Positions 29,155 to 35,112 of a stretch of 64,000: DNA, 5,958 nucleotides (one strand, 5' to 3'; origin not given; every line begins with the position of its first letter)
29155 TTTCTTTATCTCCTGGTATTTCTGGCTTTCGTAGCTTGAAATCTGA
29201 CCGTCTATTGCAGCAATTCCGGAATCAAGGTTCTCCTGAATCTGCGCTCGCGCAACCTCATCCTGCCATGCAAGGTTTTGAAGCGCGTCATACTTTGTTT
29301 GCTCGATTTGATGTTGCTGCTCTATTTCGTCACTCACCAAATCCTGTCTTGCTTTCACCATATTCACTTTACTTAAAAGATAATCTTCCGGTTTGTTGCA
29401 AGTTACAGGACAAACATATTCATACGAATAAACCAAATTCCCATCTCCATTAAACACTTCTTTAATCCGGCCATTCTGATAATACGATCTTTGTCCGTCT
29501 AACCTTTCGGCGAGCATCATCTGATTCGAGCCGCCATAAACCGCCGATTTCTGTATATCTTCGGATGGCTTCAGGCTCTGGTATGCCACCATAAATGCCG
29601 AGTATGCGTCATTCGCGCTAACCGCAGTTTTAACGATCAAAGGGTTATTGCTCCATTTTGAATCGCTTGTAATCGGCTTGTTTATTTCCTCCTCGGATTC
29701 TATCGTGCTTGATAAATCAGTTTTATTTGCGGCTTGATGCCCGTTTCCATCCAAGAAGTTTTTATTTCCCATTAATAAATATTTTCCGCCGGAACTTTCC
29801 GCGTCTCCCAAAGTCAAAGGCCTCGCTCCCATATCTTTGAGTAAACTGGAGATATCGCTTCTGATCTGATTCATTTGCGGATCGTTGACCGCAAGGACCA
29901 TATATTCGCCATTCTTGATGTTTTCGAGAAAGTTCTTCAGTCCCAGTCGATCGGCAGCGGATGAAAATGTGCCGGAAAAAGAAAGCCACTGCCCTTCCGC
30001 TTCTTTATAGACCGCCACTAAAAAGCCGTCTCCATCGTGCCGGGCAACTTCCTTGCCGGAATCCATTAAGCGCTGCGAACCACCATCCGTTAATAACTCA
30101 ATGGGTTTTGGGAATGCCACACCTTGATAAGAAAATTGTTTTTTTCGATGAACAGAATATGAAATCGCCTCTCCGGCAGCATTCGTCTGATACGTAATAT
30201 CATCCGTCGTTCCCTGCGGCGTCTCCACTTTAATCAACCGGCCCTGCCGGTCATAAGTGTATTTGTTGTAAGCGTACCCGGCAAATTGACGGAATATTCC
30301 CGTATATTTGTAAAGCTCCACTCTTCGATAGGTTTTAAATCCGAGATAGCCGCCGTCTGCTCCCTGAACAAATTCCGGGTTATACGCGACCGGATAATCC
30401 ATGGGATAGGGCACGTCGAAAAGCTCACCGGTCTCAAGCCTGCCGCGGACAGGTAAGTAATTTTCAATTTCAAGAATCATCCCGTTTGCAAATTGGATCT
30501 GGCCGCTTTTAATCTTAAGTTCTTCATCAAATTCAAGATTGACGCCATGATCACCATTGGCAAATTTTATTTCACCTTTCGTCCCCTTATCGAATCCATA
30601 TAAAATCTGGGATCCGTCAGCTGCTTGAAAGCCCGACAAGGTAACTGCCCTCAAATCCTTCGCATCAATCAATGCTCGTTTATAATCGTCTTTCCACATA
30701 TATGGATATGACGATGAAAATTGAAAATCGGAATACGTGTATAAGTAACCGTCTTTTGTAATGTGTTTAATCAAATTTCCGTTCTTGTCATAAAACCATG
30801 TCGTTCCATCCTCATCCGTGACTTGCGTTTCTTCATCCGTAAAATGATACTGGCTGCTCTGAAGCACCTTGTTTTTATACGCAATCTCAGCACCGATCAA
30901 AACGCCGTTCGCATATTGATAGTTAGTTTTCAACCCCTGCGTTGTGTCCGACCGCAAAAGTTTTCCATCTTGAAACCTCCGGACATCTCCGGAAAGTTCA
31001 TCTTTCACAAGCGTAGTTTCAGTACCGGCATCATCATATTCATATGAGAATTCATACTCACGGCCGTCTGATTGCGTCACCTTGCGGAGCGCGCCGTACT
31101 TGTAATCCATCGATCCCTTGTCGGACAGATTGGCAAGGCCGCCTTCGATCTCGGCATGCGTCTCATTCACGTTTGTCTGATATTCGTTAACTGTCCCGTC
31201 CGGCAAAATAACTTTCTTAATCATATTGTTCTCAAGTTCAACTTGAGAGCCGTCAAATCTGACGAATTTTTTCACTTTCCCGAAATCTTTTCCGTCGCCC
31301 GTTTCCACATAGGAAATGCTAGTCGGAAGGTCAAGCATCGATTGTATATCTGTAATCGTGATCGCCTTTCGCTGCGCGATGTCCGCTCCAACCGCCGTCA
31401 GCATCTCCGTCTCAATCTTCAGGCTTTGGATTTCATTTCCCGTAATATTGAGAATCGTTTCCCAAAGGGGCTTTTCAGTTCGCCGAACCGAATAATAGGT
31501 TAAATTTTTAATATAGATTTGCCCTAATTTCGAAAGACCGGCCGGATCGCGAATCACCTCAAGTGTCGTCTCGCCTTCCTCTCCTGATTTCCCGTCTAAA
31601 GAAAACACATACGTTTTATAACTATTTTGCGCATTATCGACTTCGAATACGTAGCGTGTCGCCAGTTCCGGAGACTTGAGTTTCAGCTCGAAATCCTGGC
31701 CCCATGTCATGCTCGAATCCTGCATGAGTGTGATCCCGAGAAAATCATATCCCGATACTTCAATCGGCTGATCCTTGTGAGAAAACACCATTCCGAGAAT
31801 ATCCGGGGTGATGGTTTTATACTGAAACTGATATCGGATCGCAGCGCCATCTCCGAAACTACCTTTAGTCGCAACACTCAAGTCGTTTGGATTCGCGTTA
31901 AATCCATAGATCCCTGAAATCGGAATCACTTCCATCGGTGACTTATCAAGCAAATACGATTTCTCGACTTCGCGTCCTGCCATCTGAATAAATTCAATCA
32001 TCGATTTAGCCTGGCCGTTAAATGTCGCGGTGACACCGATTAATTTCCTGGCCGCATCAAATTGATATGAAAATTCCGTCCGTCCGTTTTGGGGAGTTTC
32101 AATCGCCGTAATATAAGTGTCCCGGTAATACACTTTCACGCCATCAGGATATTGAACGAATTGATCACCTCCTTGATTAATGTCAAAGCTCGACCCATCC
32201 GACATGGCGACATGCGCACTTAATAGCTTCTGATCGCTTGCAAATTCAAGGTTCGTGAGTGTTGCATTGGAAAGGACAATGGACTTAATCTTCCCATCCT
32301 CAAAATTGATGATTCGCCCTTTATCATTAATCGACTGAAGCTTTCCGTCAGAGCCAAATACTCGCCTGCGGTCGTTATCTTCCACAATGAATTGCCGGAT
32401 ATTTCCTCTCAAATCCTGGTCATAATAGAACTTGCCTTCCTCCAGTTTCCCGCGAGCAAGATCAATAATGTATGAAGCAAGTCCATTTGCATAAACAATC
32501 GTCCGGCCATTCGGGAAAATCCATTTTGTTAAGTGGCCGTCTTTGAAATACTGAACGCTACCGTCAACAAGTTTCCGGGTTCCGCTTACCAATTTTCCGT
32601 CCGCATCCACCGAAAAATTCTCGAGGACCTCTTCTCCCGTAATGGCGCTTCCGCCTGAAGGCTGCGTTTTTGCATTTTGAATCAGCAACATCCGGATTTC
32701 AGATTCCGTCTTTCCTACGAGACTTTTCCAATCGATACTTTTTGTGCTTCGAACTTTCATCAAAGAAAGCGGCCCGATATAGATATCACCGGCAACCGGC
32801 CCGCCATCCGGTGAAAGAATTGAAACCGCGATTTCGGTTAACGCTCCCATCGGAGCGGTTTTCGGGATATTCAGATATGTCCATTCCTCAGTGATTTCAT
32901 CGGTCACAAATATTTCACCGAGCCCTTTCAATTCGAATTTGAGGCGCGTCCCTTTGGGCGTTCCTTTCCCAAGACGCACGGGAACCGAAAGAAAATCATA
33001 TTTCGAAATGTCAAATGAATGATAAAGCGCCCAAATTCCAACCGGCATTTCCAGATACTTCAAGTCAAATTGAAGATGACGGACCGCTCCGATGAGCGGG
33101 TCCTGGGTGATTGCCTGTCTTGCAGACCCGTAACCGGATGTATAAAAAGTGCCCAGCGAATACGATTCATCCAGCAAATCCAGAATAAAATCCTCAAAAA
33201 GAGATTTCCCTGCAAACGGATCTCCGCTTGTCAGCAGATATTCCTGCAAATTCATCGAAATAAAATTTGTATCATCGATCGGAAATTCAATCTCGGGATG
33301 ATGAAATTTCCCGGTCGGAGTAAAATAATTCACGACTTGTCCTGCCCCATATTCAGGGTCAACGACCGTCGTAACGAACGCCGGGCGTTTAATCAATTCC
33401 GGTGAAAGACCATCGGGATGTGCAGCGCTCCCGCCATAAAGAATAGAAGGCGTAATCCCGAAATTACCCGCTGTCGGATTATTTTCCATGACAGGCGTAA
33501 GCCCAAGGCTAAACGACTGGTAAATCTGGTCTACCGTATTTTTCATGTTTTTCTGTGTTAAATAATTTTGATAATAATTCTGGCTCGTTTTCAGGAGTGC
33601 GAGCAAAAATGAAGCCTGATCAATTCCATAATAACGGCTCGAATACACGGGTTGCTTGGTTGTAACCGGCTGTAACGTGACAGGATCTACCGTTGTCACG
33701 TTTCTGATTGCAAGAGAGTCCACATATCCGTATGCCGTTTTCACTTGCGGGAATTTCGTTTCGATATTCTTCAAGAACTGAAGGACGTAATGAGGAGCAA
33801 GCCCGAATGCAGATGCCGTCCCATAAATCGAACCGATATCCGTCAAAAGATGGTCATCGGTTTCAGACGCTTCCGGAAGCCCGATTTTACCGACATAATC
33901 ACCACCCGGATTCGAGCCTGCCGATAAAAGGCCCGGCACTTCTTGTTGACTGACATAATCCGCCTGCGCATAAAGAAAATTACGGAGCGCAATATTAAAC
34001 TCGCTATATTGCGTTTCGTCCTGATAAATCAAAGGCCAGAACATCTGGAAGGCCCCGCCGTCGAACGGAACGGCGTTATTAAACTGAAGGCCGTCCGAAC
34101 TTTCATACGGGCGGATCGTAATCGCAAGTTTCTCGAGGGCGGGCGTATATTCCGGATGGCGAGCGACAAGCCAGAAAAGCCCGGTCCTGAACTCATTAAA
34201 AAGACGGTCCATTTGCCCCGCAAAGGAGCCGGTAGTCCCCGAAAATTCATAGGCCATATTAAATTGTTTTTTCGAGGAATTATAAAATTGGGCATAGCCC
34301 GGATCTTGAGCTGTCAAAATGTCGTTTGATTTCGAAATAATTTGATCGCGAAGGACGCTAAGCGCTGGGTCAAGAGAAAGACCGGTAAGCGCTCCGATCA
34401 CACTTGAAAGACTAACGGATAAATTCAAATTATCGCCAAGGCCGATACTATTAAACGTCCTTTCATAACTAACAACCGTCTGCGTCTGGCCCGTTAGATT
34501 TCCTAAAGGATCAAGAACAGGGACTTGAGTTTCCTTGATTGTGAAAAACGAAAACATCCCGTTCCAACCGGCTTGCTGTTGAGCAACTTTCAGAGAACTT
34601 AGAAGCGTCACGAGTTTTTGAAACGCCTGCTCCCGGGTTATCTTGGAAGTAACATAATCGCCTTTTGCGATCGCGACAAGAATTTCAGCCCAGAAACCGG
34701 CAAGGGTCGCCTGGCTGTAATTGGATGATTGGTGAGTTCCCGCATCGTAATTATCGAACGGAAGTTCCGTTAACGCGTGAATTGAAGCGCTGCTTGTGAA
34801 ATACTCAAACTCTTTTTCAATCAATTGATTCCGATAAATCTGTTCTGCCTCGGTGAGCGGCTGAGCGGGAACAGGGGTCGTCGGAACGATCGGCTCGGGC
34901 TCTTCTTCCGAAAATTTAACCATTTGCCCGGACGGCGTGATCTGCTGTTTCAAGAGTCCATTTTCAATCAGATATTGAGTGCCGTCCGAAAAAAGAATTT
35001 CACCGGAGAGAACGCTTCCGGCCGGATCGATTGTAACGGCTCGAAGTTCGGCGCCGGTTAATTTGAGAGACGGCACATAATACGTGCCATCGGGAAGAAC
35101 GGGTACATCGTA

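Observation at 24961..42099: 5712-aa single-ORF giant protein combining Ig-like repeat stalk, LamG lectin domain, long YD/Rhs-type repeat regions, membrane-like segment and a long C-terminal extension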

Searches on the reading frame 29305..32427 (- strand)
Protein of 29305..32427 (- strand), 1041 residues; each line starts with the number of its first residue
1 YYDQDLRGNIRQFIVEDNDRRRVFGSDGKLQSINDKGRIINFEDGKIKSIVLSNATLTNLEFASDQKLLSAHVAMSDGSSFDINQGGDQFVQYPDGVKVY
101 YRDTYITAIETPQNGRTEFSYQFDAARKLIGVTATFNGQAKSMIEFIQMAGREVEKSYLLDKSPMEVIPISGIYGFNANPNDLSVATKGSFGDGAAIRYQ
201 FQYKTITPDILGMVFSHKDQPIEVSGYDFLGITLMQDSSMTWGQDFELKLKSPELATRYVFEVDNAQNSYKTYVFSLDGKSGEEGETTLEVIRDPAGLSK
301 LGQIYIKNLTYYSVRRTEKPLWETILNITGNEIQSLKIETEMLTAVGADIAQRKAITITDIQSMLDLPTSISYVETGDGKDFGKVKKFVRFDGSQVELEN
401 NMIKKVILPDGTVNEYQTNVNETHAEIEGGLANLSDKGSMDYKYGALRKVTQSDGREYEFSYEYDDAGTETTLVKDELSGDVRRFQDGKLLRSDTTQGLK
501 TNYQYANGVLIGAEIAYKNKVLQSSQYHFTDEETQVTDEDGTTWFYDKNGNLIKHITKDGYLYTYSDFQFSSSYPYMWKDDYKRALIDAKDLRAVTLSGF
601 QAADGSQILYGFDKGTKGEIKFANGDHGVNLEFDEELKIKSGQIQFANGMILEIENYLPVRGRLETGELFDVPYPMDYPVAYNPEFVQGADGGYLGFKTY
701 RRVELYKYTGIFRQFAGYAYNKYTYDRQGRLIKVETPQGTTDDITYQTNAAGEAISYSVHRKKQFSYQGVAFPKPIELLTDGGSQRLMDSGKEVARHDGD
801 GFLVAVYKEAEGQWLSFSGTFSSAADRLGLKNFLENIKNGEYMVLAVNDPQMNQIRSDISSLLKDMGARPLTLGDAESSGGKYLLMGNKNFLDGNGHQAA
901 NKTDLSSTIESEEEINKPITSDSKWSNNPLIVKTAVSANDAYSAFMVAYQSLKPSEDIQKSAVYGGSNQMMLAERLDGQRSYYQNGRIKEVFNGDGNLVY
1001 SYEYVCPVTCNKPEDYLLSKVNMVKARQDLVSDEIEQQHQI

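Call 84: predict_structure(alignment_id=A6)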
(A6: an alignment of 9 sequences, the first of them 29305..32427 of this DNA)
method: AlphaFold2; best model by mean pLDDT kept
length: 1041 residues; sequences in the alignment: 9
mean_pLDDT: 74.4   pTM: 0.44
mean pLDDT of the five models: 74.4, 71.2, 70.9, 68.2, 63.7
residues with pLDDT >= 90: 130; 70-90: 581; 50-70: 215; < 50: 115
segments of 3 or more residues with pLDDT < 50: 1-9, 177-194, 353-368, 379-381, 411-413, 417-436, 442-445, 574-576, 678-680, 706-716, 1024-1041
pLDDT, mean of each block of 10 residues (from residue 1): 42 66 78 85 87 91 85 87 79 84 83 89 81 88 84 83 68 53 41 59 57 66 86 85 83 84 84 86 83 73 79 75 81 81 65 44 46 54 59 63 58 48 35 44 55 73 64 82 83 86 86 84 86 87 88 89 85 53 69 88 89 70 92 82 93 87 87 61 68 71 48 48 75 78 82 78 70 79 83 88 86 87 91 88 89 86 86 72 86 81 82 68 61 73 89 83 85 83 76 67 60 59 44 40 40
secondary structure, 60 per line:
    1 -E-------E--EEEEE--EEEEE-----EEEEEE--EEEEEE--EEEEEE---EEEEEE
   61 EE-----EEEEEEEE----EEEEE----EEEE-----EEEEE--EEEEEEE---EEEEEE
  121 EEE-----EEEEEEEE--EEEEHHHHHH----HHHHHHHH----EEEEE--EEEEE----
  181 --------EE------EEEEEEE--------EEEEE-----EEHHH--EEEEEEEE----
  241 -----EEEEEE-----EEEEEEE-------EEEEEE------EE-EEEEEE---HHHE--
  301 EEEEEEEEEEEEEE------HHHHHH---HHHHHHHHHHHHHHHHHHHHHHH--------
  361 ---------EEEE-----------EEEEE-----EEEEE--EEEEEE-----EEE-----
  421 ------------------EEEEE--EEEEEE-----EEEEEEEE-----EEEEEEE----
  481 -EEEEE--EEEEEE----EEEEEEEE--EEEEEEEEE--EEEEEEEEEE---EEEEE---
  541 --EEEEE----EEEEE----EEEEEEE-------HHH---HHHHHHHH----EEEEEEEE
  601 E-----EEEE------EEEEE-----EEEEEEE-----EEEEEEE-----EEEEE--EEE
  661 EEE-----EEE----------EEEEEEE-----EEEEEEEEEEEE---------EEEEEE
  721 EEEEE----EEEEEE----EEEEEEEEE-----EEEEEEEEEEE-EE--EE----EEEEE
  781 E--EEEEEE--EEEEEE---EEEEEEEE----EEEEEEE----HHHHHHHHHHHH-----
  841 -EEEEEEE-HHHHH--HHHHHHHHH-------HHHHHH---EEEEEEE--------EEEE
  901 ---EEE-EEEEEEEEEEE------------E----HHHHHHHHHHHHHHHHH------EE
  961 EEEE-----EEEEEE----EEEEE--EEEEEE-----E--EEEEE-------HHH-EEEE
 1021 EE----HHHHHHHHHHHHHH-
elements in order (helices of 4 or more, strands of 3 or more residues): E13-17 E20-24 E30-35 E38-43 E46-51 E55-62 E68-75 E80-84 E89-92 E98-102 E105-111 E115-123 E129-136 E139-142 H143-148 H153-160 E165-169 E172-176 E197-203 E212-216 E229-236 E246-251 E257-263 E271-276 E286-291 E301-314 H321-326 H330-352 E370-373 E385-389 E395-399 E402-407 E413-415 E439-443 E446-451 E457-464 E470-476 E482-486 E489-494 E499-506 E509-517 E520-529 E533-537 E543-547 E552-556 E561-567 H581-588 E593-601 E607-610 E617-621 E627-633 E639-645 E651-655 E658-663 E669-671 E682-688 E694-705 E715-725 E730-735 E740-748 E754-764 E776-781 E784-789 E792-797 E801-808 E813-819 H824-835 E842-848 H850-854 H857-865 H873-878 E882-888 E897-900 E904-906 E908-918 H936-952 E959-964 E970-975 E980-984 E987-992 E1001-1005 E1017-1022 H1027-1040

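Call 86: fold_search(model_id=the predicted structure, library=pdb)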
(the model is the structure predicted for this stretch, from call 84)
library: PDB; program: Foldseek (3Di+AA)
matches with E <= 10: 1640; with E <= 0.001: 96
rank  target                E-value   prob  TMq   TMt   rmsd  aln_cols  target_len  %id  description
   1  7q97_A                2.5e-17  1.00  0.08  0.08  40.6      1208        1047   10  Structure of the bacterial type VI secretion system effector RhsA. (released 2021-12-22)
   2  8qjd_B                9.5e-16  1.00  0.11  0.11  41.9      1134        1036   11  T6SS-linked Rhs repeat protein - Salmonella bongori Rhs-core domain (released 2024-09-25)
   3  8qja_B                1.9e-15  1.00  0.06  0.06  39.2      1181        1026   12  T6SS-linked Rhs repeat protein - Advenella mimigardefordensis VgrG-Rhs core (released 2024-09-25)
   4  7pq5                  2.2e-15  1.00  0.08  0.08  44.6      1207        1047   10  Photorhabdus laumondii T6SS-associated Rhs protein carrying the Tre23 toxin domain (released 2021-12-01)
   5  8cp6_B                2.7e-15  1.00  0.11  0.11  42.4      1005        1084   11  Type six secretion system exported effector 5 (Tse5) (released 2023-12-06)
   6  8qjc                  2.9e-15  1.00  0.09  0.09  38.5      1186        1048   10  T6SS-linked Rhs repeat protein - Salmonella bongori Rhs-core domain with toxin domain (released 2024-09-25)
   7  8qja_A                4.6e-15  1.00  0.06  0.06  37.9      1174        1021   12  T6SS-linked Rhs repeat protein - Advenella mimigardefordensis VgrG-Rhs core (released 2024-09-25)
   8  8uy4_A                7.8e-15  1.00  0.08  0.07  38.4      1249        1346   12  Acinetobacter baumannii Tse15 Rhs effector (released 2024-10-09)
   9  8qjb_A                1.0e-14  1.00  0.10  0.10  43.5      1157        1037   11  T6SS-linked Rhs repeat protein - Salmonella bongori Rhs-core domain extended N-terminus (released 2024-09-25)
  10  6vhh_A                4.1e-14  1.00  0.11  0.07  42.2      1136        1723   11  Human Teneurin-2 and human Latrophilin-3 binary complex (released 2020-06-03)
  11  8qja_C                4.6e-14  1.00  0.07  0.07  38.9      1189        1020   11  T6SS-linked Rhs repeat protein - Advenella mimigardefordensis VgrG-Rhs core (released 2024-09-25)
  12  9g2h_A                1.5e-13  1.00  0.08  0.07  37.1      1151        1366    9  Mouse Teneurin2 dimer variant A1B0 (released 2026-01-21)
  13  6ske_A                2.0e-13  1.00  0.11  0.07  42.6      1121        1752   11  Teneurin 2 in complex with Latrophilin 2 Lec domain (released 2020-02-12)
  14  9g41_A                2.2e-13  1.00  0.11  0.09  42.5      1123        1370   11  Mouse Teneurin2 dimer variant A0B1 (released 2026-01-21)
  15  7ban_A                2.3e-13  1.00  0.11  0.07  42.4      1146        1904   10  human Teneurin4 Mut C2 (released 2022-01-12)
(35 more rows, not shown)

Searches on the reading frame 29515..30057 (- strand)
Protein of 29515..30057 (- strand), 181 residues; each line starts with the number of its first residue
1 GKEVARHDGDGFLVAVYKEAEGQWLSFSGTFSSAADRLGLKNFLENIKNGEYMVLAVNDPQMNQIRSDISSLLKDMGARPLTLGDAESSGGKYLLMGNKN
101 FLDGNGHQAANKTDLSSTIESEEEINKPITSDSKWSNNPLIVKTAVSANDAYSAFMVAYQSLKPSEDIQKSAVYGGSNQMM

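Call 78: search_protein_families(library=pfam, proteins=[window:29515-30057:-], max_evalue=10)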
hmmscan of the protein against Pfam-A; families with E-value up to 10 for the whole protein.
window:29515-30057:- (181 aa): 1 family
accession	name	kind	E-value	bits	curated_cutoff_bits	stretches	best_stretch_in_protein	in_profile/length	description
PF15711.10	ILEI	-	1e-06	29.6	27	1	10-99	1-88/90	Interleukin-like EMT inducer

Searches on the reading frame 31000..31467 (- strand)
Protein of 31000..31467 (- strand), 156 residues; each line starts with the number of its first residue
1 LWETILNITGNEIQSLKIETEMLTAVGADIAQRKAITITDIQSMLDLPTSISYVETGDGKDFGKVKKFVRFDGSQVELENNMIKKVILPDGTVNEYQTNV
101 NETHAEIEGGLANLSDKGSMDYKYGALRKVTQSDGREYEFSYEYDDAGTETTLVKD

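Call 78: search_protein_families(library=pfam, proteins=[window:31000-31467:-], max_evalue=10)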
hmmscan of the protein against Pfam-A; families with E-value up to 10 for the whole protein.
window:31000-31467:- (156 aa): 1 family
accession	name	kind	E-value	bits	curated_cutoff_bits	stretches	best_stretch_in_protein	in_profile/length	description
PF05593.20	RHS_repeat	-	0.008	17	22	1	125-153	5-31/38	RHS Repeat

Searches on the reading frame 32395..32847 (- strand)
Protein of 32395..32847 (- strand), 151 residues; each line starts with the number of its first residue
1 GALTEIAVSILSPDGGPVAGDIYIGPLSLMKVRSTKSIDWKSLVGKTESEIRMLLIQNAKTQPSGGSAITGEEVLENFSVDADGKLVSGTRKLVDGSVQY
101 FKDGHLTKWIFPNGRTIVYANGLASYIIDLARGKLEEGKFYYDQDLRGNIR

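Call 78: search_protein_families(library=pfam, proteins=[window:32395-32847:-], max_evalue=10)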
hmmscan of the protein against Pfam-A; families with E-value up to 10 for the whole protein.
window:32395-32847:- (151 aa): 2 families
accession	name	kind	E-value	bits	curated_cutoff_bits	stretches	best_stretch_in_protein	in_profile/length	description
PF24107.1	DUF7382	-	0.0077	16.5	27.4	1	63-96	10-43/65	Domain of unknown function (DUF7382)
PF07202.18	Tcp10_C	-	0.11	12.6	36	1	107-122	14-30/35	T-complex protein 10 C-terminus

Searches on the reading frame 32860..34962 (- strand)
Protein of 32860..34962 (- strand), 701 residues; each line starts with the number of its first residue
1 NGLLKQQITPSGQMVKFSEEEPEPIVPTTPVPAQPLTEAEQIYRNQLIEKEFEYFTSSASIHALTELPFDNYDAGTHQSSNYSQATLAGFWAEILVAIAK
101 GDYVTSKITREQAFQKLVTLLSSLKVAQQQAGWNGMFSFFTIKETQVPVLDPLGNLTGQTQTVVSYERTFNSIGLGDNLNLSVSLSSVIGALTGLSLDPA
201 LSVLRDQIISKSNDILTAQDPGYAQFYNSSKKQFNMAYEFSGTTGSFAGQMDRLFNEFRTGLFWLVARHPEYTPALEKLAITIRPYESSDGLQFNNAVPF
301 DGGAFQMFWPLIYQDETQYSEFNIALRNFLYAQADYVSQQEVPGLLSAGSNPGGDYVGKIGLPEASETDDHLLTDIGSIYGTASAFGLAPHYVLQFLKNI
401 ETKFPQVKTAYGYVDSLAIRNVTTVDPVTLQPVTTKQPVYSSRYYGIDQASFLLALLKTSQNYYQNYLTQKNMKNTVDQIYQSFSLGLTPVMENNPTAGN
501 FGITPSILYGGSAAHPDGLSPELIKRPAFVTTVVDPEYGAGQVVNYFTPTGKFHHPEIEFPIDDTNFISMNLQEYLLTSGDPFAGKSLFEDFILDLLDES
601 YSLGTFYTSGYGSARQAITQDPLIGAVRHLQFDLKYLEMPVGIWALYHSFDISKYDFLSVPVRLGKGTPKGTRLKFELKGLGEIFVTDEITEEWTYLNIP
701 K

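Call 17: search_solved_structures(query=window:32860-34962:-, max_evalue=1, show_alignments=1)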
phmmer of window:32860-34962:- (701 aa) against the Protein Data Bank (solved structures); distinct sequences matched with E-value up to 1: 1.
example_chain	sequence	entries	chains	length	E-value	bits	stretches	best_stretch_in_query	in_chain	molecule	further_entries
8xuj_A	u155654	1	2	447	1e-11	47.1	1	177-419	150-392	Membrane protein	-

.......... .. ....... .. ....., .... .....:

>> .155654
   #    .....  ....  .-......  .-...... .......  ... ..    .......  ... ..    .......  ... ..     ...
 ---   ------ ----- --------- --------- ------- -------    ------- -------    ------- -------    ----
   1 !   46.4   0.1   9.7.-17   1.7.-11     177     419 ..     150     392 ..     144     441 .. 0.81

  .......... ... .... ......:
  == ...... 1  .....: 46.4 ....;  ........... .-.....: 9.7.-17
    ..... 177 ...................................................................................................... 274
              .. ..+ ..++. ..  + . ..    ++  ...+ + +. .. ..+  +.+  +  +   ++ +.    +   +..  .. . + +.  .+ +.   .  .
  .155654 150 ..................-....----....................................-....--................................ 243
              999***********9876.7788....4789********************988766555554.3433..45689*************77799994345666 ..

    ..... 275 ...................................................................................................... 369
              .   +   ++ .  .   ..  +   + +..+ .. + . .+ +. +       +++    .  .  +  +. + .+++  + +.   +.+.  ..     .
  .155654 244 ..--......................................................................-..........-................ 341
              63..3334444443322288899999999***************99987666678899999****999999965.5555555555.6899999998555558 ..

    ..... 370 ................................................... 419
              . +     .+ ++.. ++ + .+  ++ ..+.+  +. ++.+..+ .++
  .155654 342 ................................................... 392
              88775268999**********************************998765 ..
